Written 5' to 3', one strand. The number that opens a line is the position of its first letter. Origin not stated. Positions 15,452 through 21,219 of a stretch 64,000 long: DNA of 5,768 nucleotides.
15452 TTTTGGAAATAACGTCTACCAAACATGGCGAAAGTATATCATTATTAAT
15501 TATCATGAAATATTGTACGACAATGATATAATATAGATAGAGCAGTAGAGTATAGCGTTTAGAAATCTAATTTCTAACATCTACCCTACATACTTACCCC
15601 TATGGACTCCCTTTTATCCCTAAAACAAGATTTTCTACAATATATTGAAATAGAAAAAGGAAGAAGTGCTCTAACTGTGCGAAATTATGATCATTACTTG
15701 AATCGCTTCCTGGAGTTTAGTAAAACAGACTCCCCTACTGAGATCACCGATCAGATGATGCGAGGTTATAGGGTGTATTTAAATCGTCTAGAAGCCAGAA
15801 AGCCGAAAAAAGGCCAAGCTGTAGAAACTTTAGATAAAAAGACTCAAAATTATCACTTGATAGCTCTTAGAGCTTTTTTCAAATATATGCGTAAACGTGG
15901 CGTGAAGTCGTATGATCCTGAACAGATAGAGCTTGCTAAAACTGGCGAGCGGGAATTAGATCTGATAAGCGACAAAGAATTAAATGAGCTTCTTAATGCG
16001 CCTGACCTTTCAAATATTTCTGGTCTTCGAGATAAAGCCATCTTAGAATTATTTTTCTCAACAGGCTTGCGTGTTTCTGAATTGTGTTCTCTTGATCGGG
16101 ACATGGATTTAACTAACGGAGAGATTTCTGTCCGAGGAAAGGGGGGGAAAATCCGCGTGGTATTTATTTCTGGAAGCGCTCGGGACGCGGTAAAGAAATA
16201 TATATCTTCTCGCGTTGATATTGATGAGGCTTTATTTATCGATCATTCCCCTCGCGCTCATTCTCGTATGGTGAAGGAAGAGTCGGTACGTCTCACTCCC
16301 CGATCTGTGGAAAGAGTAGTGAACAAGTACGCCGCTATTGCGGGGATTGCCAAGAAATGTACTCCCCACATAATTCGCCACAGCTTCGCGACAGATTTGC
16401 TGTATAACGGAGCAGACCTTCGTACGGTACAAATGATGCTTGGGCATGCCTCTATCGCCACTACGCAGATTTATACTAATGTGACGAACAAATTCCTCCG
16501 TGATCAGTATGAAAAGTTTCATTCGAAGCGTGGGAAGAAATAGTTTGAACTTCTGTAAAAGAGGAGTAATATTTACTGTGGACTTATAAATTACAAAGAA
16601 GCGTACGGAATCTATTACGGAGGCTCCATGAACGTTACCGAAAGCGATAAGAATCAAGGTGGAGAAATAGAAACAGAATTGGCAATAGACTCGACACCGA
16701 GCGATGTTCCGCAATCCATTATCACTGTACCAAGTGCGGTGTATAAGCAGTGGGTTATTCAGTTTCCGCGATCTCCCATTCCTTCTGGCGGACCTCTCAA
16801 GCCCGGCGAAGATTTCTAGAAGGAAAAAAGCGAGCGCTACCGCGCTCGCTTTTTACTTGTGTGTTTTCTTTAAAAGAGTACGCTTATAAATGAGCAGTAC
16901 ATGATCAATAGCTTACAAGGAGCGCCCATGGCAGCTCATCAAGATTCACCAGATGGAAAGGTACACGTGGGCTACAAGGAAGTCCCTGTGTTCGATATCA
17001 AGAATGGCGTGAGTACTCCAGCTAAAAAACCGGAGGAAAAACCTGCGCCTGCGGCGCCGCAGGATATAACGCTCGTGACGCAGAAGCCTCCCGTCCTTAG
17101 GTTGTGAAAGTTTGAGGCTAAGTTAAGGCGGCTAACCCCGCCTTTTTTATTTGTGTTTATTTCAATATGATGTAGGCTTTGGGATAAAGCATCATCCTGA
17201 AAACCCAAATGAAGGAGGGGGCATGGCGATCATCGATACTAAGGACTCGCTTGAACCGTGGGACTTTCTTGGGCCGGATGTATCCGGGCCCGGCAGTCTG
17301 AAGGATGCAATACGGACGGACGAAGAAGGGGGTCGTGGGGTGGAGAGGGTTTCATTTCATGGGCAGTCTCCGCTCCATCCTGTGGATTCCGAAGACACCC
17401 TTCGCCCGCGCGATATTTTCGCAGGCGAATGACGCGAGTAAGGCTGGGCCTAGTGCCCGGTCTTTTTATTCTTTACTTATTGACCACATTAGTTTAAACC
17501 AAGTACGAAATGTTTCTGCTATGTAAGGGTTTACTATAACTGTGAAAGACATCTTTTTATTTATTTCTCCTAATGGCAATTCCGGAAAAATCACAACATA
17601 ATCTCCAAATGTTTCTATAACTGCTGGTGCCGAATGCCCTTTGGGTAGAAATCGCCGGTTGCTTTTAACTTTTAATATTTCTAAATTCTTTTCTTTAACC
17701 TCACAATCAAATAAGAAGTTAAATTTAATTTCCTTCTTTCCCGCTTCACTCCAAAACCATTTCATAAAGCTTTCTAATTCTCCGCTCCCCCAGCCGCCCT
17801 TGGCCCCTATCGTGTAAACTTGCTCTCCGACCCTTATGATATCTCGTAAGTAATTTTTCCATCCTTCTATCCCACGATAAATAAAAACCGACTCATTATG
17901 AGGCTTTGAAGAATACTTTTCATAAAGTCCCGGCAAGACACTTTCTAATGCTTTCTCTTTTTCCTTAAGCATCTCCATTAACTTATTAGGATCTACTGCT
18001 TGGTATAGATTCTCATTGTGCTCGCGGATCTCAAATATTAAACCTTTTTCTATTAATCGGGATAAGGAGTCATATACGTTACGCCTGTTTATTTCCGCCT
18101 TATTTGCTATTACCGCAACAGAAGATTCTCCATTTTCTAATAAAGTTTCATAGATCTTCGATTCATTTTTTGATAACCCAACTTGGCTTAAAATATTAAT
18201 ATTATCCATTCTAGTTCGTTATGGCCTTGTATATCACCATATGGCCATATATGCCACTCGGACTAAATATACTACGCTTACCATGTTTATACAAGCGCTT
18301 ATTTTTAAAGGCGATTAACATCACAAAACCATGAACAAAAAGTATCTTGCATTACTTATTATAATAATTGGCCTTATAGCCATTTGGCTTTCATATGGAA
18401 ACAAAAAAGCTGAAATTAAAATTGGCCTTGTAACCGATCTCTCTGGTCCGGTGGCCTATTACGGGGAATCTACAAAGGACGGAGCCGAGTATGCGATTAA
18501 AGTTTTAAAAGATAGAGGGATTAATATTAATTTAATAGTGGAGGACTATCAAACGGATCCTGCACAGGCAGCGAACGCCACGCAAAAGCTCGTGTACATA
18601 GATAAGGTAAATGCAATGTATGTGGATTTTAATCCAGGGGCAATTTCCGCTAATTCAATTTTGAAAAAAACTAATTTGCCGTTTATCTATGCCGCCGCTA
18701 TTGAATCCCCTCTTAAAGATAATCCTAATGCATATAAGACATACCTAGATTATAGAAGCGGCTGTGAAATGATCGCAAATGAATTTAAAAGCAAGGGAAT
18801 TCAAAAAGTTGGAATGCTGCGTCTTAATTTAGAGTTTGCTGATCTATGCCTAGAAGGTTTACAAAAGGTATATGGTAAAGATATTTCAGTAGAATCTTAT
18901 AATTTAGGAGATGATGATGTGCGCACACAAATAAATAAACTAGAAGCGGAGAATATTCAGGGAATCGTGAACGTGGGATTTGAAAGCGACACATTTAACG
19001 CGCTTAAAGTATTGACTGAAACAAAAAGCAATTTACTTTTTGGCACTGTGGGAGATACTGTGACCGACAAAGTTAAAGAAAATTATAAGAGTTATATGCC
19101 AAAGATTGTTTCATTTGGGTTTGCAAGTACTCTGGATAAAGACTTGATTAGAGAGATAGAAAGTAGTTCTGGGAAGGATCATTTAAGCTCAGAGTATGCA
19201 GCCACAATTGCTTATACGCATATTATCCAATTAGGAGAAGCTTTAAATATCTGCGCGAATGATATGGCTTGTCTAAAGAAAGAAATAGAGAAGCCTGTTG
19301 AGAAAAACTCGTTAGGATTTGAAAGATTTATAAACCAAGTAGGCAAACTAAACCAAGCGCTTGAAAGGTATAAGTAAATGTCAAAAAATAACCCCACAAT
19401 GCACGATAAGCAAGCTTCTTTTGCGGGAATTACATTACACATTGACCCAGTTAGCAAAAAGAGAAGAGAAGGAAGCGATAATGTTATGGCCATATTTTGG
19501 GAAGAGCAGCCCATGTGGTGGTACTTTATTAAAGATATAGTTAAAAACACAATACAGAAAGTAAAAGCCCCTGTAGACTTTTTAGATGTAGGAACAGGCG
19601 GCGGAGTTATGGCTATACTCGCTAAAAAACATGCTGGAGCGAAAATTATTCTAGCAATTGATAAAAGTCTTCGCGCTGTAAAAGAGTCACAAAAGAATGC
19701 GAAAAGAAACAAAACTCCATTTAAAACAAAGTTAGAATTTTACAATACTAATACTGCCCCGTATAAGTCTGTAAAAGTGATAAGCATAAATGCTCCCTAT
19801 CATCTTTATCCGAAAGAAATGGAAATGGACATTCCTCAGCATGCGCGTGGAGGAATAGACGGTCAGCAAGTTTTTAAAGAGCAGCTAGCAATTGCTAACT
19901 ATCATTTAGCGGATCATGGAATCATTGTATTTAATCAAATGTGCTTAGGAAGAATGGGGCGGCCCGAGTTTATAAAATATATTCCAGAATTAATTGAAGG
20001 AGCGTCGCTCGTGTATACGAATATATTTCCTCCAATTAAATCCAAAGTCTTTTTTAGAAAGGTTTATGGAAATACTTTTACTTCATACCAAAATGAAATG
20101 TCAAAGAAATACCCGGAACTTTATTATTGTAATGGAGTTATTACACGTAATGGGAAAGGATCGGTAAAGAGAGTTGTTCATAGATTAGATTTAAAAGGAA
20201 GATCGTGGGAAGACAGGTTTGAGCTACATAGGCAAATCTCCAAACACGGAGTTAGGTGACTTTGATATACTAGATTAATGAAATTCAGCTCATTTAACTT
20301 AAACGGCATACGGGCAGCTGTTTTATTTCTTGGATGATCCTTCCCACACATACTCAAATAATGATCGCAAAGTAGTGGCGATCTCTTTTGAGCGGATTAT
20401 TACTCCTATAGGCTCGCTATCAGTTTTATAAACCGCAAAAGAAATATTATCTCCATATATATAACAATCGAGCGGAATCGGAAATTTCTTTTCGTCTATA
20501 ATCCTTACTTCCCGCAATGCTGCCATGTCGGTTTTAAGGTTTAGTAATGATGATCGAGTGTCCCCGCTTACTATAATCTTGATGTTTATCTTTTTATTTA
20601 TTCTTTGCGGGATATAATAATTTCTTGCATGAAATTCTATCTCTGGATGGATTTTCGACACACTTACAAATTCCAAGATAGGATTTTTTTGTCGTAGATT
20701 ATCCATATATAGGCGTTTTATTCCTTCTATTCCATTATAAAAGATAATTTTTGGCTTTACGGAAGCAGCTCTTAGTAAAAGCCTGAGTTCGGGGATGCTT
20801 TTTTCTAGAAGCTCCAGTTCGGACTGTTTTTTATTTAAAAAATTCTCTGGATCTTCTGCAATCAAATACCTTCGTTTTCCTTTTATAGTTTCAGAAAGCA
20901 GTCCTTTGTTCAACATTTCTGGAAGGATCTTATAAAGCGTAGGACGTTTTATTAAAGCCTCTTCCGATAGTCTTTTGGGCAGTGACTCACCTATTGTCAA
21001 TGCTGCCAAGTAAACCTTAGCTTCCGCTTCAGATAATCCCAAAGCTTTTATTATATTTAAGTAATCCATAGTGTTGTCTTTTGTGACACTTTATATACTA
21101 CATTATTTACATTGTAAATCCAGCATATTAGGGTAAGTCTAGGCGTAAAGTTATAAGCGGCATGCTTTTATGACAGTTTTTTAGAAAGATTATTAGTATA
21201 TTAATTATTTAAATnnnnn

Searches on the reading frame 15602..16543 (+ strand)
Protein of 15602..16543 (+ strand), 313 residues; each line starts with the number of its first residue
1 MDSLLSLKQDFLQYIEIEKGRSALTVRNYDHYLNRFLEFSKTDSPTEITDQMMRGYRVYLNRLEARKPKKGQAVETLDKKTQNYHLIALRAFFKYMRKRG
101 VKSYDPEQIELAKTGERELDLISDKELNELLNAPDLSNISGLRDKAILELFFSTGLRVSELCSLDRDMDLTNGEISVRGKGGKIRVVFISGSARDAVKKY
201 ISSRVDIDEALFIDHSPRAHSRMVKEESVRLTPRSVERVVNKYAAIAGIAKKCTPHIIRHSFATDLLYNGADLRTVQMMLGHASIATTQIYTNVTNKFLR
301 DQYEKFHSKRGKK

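Call 49: search_protein_families(library=pfam, proteins=[window:15602-16543:+], max_evalue=0.001)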
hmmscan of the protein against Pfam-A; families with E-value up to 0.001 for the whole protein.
window:15602-16543:+ (313 aa): 4 families
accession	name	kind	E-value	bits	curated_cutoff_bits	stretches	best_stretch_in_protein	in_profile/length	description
PF00589.27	Phage_integrase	-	2.5e-40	138.5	27.1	1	123-295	4-169/172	Phage integrase family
PF02899.23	Phage_int_SAM_1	-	8.6e-12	45.6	22.3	1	10-100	3-83/83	Phage integrase, N-terminal SAM-like domain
PF13102.12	Phage_int_SAM_5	-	2.6e-08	34.6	22.3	1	12-106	7-92/98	Phage integrase SAM-like domain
PF13495.12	Phage_int_SAM_4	-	8.8e-07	29.7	27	1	9-99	3-81/85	Phage integrase, N-terminal SAM-like domain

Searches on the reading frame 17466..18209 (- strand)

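Call 49: search_protein_families(library=pfam, proteins=[window:17466-18209:-], max_evalue=0.001)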
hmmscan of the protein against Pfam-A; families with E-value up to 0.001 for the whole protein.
window:17466-18209:- (247 aa): 3 families
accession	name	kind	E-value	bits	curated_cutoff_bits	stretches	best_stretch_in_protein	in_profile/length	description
PF01978.25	TrmB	-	3.8e-17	62.3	25.6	1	7-75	1-68/68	Sugar-specific transcriptional regulator TrmB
PF13412.12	HTH_24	-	1.8e-05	24.7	21.9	1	13-58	2-47/48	Winged helix-turn-helix DNA-binding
PF08221.17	HTH_9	-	3.6e-05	24.2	23.4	1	17-58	16-57/62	RNA polymerase III subunit RPC82 helix-turn-helix domain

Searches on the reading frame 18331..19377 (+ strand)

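Call 49: search_protein_families(library=pfam, proteins=[window:18331-19377:+], max_evalue=0.001)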
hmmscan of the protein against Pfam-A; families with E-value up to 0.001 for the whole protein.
window:18331-19377:+ (348 aa): 2 families
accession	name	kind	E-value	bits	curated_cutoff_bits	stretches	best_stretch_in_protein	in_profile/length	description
PF13458.12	Peripla_BP_6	-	2.5e-28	100.2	31.7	1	28-231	1-213/343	Periplasmic binding protein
PF13433.12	Peripla_BP_5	-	0.0003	20.5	27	0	29-96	1-72/363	Periplasmic binding protein domain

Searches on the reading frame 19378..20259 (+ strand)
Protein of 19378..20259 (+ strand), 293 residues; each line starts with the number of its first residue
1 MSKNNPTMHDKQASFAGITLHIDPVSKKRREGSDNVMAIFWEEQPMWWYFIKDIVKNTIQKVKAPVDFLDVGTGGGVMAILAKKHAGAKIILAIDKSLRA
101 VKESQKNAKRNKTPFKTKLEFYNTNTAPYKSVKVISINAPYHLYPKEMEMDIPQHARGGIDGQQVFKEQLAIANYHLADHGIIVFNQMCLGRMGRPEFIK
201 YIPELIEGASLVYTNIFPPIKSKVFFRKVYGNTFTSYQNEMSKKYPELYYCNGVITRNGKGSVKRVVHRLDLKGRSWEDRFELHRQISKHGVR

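Call 49: search_protein_families(library=pfam, proteins=[window:19378-20259:+], max_evalue=0.001)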
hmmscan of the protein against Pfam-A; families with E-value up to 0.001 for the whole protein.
window:19378-20259:+ (293 aa): 3 families
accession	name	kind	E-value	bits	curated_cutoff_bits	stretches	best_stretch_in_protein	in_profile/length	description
PF06325.19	PrmA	-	4.4e-09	36.7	22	1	62-134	159-229/296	Ribosomal protein L11 methyltransferase (PrmA)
PF05175.20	MTS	-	4.4e-08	33.4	23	1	67-143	34-110/170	Methyltransferase small domain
PF13649.12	Methyltransf_25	-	6.2e-05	24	27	1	69-146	2-80/97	Methyltransferase domain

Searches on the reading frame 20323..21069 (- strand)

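Call 49: search_protein_families(library=pfam, proteins=[window:20323-21069:-], max_evalue=0.001)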
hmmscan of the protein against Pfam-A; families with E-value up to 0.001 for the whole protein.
window:20323-21069:- (248 aa): 1 family
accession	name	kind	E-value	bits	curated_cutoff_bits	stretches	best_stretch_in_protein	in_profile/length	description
PF01978.25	TrmB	-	4.9e-10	39.6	25.6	1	8-68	2-61/68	Sugar-specific transcriptional regulator TrmB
